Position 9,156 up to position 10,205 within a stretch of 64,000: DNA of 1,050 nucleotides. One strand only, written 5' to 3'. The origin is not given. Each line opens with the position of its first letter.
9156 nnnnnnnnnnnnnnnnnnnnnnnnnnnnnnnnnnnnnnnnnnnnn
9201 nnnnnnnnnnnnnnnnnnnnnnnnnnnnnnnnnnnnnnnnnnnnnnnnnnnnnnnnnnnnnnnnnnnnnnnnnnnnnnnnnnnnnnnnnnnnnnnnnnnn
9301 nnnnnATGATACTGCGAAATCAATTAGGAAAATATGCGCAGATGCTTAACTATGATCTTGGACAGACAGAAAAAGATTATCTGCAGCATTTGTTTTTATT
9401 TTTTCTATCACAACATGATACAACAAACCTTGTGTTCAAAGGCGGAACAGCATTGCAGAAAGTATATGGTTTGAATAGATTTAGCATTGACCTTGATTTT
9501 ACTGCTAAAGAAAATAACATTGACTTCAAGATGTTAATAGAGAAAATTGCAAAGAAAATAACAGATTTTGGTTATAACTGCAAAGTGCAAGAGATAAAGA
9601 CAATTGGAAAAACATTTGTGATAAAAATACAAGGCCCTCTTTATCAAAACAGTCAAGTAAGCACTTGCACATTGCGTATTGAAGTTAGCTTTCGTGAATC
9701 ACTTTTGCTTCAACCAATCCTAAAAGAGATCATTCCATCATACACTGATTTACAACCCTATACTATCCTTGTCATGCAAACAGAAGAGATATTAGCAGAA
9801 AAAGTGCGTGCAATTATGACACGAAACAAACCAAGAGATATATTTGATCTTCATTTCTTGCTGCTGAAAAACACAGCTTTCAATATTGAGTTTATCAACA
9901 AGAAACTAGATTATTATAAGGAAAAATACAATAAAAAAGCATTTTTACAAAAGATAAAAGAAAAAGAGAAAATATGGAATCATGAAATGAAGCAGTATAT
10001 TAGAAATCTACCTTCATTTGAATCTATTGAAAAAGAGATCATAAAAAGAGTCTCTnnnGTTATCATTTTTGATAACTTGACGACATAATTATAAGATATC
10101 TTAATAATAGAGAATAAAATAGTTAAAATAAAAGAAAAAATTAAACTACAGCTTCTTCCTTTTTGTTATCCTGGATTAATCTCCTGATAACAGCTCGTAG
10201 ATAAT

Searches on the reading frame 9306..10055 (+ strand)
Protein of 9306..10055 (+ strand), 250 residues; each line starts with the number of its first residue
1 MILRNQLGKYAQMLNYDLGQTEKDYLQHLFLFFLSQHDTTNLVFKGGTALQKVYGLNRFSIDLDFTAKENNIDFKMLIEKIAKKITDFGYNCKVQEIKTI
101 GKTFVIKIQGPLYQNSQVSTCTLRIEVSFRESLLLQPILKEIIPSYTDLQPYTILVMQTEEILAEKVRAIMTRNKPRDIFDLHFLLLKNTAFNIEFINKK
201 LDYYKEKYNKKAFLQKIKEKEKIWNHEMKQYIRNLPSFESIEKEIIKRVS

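Call 19: search_protein_families(library=pfam, proteins=[window:9306-10055:+], max_evalue=0.001)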
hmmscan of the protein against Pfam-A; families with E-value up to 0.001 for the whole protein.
window:9306-10055:+ (250 aa): 1 family
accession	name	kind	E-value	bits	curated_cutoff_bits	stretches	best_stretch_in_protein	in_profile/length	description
PF08843.17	AbiEii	-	2e-34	120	22.5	1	37-239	10-227/238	Nucleotidyl transferase AbiEii toxin, Type IV TA system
